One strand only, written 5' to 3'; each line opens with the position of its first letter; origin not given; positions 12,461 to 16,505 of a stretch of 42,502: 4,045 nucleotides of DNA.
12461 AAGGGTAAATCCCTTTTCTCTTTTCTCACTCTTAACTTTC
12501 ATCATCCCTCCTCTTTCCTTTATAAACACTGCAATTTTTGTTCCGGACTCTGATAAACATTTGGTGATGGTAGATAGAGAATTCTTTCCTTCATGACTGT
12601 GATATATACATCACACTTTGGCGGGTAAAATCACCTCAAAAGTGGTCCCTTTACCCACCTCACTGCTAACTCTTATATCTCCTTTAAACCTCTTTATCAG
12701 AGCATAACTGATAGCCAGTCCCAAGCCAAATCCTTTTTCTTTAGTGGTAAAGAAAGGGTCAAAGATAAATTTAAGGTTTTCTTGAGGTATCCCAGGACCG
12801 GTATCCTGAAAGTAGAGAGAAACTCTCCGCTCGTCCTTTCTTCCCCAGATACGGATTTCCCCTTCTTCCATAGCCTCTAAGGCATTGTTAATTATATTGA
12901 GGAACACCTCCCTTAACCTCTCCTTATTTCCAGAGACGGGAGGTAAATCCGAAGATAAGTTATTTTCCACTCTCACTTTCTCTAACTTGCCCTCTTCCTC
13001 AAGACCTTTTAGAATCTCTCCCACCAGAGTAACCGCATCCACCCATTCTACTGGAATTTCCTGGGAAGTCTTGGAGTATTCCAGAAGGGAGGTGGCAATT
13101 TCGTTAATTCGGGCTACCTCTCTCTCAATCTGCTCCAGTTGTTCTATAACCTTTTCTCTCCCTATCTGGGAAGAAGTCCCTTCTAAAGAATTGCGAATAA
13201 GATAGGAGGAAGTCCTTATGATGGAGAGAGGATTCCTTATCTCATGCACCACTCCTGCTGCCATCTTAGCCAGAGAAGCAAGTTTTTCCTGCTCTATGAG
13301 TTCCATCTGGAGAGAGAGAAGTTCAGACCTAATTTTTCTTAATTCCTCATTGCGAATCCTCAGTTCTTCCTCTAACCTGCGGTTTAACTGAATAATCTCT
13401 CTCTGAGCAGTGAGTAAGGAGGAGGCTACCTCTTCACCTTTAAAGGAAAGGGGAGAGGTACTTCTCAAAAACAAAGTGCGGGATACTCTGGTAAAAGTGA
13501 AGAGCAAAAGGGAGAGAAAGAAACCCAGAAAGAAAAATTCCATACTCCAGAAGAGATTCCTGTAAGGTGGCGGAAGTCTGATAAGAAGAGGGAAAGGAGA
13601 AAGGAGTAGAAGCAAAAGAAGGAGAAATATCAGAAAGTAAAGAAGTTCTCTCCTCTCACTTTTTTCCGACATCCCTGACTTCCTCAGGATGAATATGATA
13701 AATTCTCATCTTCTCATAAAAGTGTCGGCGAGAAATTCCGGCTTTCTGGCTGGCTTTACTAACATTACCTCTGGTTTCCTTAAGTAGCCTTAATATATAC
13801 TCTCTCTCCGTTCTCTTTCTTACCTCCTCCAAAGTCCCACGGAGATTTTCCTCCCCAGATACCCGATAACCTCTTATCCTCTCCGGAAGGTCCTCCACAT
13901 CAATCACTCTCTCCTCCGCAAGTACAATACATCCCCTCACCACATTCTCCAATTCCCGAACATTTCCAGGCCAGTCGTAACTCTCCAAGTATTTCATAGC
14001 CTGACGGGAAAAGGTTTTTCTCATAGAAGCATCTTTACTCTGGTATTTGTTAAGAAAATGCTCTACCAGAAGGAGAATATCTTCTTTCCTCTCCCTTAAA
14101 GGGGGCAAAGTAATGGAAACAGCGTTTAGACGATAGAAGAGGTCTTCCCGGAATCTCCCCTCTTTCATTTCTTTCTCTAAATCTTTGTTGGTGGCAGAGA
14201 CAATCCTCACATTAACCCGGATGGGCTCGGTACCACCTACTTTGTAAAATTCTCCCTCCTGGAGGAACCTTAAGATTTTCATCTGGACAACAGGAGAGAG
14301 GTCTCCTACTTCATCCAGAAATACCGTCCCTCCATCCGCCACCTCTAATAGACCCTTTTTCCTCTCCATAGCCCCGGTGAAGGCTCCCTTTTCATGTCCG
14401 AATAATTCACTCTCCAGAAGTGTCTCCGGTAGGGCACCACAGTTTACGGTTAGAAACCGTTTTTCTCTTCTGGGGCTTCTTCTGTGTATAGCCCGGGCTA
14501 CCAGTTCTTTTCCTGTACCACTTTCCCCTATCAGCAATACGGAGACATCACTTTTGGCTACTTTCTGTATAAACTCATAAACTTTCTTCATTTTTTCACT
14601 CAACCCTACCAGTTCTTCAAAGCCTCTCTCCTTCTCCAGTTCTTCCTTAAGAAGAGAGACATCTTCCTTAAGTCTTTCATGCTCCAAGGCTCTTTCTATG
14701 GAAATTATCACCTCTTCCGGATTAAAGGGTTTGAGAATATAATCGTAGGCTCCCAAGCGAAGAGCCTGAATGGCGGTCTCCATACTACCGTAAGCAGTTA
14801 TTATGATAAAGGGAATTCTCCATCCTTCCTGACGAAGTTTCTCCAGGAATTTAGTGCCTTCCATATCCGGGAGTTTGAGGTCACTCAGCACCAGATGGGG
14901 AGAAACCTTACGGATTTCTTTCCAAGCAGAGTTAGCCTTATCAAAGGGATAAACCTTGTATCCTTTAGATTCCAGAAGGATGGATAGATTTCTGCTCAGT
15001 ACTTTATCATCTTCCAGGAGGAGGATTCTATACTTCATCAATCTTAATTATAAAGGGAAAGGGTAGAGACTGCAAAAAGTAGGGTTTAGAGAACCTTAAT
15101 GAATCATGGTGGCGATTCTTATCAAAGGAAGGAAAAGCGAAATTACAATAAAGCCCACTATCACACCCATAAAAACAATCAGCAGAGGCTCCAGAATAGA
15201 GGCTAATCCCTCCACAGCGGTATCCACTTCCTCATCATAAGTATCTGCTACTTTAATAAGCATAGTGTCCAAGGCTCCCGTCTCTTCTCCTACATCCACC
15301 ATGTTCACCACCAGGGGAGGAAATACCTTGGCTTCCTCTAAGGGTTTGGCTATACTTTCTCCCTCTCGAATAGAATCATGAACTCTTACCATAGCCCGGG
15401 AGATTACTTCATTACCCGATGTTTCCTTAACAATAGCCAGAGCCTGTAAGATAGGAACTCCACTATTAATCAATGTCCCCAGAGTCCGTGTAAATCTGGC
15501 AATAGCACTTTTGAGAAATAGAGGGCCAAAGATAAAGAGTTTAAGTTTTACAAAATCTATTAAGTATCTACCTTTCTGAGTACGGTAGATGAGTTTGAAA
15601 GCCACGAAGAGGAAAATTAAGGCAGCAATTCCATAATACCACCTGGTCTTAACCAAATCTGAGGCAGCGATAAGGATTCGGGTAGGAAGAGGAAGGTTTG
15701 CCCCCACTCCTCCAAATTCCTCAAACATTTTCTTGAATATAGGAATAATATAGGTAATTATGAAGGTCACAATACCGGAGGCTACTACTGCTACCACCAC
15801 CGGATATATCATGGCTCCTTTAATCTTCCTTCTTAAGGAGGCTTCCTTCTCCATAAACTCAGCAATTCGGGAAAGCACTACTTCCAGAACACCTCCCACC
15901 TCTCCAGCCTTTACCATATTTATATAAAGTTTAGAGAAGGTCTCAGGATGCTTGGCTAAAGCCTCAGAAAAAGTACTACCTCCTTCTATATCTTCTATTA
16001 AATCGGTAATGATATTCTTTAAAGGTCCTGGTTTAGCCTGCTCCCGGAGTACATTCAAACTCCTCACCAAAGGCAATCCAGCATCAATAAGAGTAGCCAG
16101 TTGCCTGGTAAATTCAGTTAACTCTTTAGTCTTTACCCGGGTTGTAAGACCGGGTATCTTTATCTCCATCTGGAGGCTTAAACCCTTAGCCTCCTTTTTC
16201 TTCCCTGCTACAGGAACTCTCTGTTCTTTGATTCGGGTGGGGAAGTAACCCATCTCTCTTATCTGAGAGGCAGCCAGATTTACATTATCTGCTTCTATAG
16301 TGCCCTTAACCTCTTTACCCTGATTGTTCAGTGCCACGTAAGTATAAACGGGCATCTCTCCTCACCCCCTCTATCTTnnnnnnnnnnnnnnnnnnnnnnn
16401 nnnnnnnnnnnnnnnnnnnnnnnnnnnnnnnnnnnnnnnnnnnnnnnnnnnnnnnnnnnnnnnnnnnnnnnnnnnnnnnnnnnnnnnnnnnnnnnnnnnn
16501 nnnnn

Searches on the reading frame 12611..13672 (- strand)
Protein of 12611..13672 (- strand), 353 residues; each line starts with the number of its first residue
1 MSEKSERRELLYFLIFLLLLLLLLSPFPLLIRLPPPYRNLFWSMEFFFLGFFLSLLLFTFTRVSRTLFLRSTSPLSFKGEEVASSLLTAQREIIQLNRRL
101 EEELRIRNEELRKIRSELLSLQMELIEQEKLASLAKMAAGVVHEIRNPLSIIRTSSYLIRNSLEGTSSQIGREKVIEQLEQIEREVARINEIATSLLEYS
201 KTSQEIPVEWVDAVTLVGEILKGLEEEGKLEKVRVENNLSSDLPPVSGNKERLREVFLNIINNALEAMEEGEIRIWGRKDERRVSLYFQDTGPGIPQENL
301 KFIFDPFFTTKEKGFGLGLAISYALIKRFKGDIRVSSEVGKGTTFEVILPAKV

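Call 6: search_protein_families(library=pfam, proteins=[window:12611-13672:-], max_evalue=0.01)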
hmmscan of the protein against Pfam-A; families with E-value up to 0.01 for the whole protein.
window:12611-13672:- (353 aa): 4 families
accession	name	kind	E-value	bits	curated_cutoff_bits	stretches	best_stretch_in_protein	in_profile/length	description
PF02518.31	HATPase_c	-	6.6e-26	91.4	26.4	1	249-351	2-109/111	Histidine kinase-, DNA gyrase B-, and HSP90-like ATPase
PF00512.31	HisKA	-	3.4e-09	37.1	26.9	1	134-203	2-64/66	His Kinase A (phospho-acceptor) domain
PF13581.12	HATPase_c_2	-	0.003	18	27.4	1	253-332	36-113/127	Histidine kinase-like ATPase domain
PF14501.12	HATPase_c_5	-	0.0046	17.3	22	0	253-338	6-91/102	GHKL domain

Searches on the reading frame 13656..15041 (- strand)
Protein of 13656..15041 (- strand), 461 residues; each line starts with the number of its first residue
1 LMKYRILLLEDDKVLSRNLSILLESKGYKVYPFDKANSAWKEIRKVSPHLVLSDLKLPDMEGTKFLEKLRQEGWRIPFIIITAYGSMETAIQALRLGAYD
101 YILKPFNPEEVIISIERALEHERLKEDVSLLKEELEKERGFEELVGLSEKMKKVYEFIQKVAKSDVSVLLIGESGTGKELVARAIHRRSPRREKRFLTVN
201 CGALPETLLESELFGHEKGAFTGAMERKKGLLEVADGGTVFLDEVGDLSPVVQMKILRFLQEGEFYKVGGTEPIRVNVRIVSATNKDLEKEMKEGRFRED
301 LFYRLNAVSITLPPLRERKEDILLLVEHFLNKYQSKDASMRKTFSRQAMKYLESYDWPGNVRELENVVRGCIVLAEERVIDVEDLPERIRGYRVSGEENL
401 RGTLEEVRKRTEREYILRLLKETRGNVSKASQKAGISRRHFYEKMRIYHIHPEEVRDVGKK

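Call 6: search_protein_families(library=pfam, proteins=[window:13656-15041:-], max_evalue=0.01)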
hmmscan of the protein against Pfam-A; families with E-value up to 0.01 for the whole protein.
window:13656-15041:- (461 aa): 11 families
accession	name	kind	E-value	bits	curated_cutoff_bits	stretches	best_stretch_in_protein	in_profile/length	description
PF00158.32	Sigma54_activat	-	4.1e-72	241.8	20.2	1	145-310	2-167/168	Sigma-54 interaction domain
PF25601.1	AAA_lid_14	-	5.8e-28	97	27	1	316-394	1-79/87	AAA+ ATPase lid domain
PF00072.30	Response_reg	-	3.9e-26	91.8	30.2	1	6-114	1-109/111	Response regulator receiver domain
PF14532.12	Sigma54_activ_2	-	2.7e-22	80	25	1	145-315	1-138/138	Sigma-54 interaction domain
PF07728.20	AAA_5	-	1.4e-08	35.2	22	1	168-286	2-123/139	AAA domain (dynein-related subfamily)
PF02954.25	HTH_8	-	1.2e-07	31.8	22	1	410-446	4-40/42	Bacterial regulatory protein, Fis family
PF13191.12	AAA_16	-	4e-05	24.6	32.6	1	143-215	1-80/167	AAA ATPase domain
PF07724.20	AAA_2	-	8.7e-05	23.1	27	1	166-297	4-136/166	AAA domain (Cdc48 subfamily)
PF00004.35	AAA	-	0.00057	20.8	21.2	1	168-297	1-123/131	ATPase family associated with various cellular activities (AAA)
PF12775.13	AAA_7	-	0.0019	18.2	25.8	1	155-250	23-122/181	P-loop containing dynein motor region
PF13401.12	AAA_22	-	0.0057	17.4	27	0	167-204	7-44/130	AAA domain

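Call 94: search_protein_families(library=ncbifam, proteins=[window:13656-15041:-], max_evalue=1e-10)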
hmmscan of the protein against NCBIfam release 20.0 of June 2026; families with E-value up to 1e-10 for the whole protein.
window:13656-15041:- (461 aa): 74 families (the best 25 are shown)
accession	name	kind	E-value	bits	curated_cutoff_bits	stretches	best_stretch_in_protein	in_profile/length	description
NF008469.0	PRK11361.1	equivalog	7.6e-140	466.7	714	1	4-455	5-461/461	acetoacetate metabolism transcriptional regulator AtoC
TIGR01818.1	ntrC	equivalog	7e-134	447.1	558.6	1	6-389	1-381/463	nitrogen regulation protein NR(I)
TIGR02915.1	PEP_resp_reg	equivalog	9.7e-133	443.2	502.6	1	6-450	1-444/445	PEP-CTERM-box response regulator transcription factor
NF011695.0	PRK15115.1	equivalog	2.4e-118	395.7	763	1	5-451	8-439/445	two-component system response regulator GlrR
NF007689.0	PRK10365.1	equivalog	2.9e-113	379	760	1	4-445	6-439/441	sigma-54-dependent response regulator transcription factor ZraR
NF051870.1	NAssimRespRegNtrX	equivalog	8.9e-113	377.6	600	1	6-446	4-448/452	nitrogen assimilation response regulator NtrX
NF041946.1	LuxO_transreg_Vib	equivalog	1.6e-112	376.6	800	1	33-407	26-398/463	quorum-sensing sigma-54 dependent transcriptional regulator LuxO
NF008176.1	PRK10923.1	equivalog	1.2e-109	367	620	1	2-393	2-389/469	nitrogen regulation protein NR(I)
TIGR01817.1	nifA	equivalog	1.4e-109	367.3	528.85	1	132-385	186-438/534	nif-specific transcriptional activator NifA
NF041552.1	TF_PrdR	equivalog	1.5e-108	363.6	795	1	120-448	243-576/577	sigma-54 dependent transcriptional regulator PrdR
NF049963.1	RespRegFlgRCampy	domain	8.1e-103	344.5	750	1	6-450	3-429/429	fla regulon two-component system response regulator FlgR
NF050807.1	TransRegFlbDCaul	equivalog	8.5e-100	334.7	750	1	25-451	22-441/454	sigma-54-dependent transcriptional regulator FlbD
NF038308.1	RNA_repair_RtcR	equivalog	5.5e-99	332.4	650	1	83-441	119-504/530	RNA repair transcriptional activator RtcR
NF003451.0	PRK05022.1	equivalog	4.8e-97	325.8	476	1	120-438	169-498/512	nitric oxide reductase transcriptional regulator NorR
NF008085.0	PRK10820.1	equivalog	2e-89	300.6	576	1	135-451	197-513/520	transcriptional regulator TyrR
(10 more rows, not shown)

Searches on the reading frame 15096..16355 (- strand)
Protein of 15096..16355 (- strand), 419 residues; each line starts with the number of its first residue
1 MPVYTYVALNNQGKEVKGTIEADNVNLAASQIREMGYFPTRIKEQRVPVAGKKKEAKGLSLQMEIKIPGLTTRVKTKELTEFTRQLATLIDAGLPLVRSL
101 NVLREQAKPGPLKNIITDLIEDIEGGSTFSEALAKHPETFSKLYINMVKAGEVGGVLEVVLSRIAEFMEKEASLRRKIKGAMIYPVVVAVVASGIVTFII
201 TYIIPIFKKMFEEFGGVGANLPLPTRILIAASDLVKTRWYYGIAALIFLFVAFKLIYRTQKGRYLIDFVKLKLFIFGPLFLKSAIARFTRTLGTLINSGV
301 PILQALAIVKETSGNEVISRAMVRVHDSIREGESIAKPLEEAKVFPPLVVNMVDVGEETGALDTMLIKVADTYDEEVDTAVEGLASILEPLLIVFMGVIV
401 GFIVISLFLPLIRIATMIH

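Call 6: search_protein_families(library=pfam, proteins=[window:15096-16355:-], max_evalue=0.01)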
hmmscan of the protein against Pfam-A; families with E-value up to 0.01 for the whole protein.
window:15096-16355:- (419 aa): 1 family
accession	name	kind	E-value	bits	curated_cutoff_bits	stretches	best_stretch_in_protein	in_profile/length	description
PF00482.28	T2SSF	-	5.9e-70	233.5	25.2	2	82-205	1-125/125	Type II secretion system (T2SS), protein F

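Call 94: search_protein_families(library=ncbifam, proteins=[window:15096-16355:-], max_evalue=1e-10)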
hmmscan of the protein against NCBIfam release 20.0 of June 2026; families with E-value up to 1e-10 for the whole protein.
window:15096-16355:- (419 aa): 6 families
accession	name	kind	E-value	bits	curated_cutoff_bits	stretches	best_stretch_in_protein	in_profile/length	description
NF052606.1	T4PiliAsmPilCMyx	equivalog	2.7e-127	425.1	700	1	2-419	20-419/419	type IV pilus assembly protein PilC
NF052607.1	T4PiliAsmPilCThrm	equivalog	4.8e-127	424.4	700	1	1-416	1-402/406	type IV pilus assembly protein PilC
TIGR02120.1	GspF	equivalog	8e-123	410.6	424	1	4-418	1-401/401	type II secretion system inner membrane protein GspF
NF047826.1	T3SSXpsF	equivalog_domain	7e-87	291.8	650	1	1-416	1-402/405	type II secretion system protein XpsF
NF007861.0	PRK10573.1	equivalog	4.9e-77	259.7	401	1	70-418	52-398/401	protein transport protein HofC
NF041012.2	T4P_ComGB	equivalog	1e-38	133.6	240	1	79-411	3-327/332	competence type IV pilus assembly protein ComGB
